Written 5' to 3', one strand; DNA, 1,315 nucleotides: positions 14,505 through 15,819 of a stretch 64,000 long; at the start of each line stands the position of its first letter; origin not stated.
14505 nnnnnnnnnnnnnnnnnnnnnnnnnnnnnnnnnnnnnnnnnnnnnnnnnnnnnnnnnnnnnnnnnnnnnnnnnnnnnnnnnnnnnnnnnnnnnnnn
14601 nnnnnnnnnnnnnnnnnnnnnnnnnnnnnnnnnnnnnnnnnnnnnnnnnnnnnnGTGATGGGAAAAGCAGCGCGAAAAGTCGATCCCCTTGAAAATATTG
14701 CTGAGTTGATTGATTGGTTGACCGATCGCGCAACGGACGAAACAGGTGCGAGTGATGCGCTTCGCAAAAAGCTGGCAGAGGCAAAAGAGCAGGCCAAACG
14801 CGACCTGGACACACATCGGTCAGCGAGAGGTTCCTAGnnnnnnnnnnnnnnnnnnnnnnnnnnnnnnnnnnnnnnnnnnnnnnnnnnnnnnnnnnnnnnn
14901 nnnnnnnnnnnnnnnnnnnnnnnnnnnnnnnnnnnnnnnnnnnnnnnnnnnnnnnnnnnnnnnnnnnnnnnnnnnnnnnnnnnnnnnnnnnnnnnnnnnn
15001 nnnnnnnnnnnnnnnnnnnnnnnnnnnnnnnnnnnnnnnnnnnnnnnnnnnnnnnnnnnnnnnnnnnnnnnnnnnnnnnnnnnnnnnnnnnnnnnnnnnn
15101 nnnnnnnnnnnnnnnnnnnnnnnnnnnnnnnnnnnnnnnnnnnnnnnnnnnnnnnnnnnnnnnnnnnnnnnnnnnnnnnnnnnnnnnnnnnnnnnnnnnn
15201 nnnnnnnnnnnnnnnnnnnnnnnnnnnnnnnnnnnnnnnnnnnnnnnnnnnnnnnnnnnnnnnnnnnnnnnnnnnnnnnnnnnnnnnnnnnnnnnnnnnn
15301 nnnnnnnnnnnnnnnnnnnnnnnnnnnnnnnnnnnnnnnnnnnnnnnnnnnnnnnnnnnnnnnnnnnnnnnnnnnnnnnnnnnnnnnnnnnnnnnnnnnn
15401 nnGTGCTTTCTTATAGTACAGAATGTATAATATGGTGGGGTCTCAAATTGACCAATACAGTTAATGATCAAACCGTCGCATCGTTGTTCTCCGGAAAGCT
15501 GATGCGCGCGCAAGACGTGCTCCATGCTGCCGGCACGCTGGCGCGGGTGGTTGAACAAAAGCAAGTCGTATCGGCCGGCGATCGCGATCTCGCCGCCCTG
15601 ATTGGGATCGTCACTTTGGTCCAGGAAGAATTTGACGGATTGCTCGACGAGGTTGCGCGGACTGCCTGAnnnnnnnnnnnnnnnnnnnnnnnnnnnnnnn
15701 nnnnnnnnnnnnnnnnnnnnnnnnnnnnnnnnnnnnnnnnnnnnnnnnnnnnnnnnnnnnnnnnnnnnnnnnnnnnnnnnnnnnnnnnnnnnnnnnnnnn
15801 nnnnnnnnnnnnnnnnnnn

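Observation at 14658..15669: Conserved smORF-A / XRE / smORF-B regulatory cassette at the right end of both prophages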

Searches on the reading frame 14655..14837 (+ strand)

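Call 8: search_protein_families(library=pfam, proteins=[window:14655-14837:+], max_evalue=0.1)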
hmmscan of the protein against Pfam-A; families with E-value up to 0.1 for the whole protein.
window:14655-14837:+ (60 aa): 1 family
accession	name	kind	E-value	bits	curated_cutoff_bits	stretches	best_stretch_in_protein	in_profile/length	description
PF09998.14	DUF2239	-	0.033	14.4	25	1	19-58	96-131/182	Uncharacterized protein conserved in bacteria (DUF2239)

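Call 9: search_protein_families(library=phrogs, proteins=[window:14655-14837:+], max_evalue=0.1)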
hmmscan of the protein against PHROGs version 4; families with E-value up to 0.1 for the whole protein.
window:14655-14837:+ (60 aa): 0 families

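Call 101: search_protein_families(library=padloc, proteins=[window:14658-14834:+], max_evalue=0.01)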
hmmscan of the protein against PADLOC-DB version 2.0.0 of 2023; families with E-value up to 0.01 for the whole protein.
window:14658-14834:+ (59 aa): 0 families

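Call 102: search_protein_families(library=ncbifam, proteins=[window:14658-14834:+], max_evalue=0.01)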
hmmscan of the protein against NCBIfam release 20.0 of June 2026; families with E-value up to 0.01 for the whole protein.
window:14658-14834:+ (59 aa): 0 families

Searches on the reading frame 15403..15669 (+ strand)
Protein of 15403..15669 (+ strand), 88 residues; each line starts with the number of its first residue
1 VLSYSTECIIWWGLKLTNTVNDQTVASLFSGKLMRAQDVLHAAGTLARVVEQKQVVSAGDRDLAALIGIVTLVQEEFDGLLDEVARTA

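Call 8: search_protein_families(library=pfam, proteins=[window:15403-15669:+], max_evalue=0.1)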
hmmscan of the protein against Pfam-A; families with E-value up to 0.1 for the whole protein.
window:15403-15669:+ (88 aa): 1 family
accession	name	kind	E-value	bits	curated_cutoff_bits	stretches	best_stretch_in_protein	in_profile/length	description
PF22357.2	AF1548-like_C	-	0.099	13.2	23.9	0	20-42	8-30/56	AF1548-like, C-terminal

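Call 9: search_protein_families(library=phrogs, proteins=[window:15403-15669:+], max_evalue=0.1)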
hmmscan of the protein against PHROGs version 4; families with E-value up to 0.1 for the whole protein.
window:15403-15669:+ (88 aa): 0 families

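Call 88: search_dna_similar(query=window:15448-15666:+, collection=phages, mode=protein, max_rows=10, max_evalue=1)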
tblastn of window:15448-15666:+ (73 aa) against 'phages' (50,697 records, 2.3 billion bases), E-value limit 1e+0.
No match.

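Call 101: search_protein_families(library=padloc, proteins=[window:15448-15666:+], max_evalue=0.01)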
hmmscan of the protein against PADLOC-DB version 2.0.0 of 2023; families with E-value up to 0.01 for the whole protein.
window:15448-15666:+ (73 aa): 0 families

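Call 102: search_protein_families(library=ncbifam, proteins=[window:15448-15666:+], max_evalue=0.01)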
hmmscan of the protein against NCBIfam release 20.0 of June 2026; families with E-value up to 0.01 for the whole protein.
window:15448-15666:+ (73 aa): 0 families
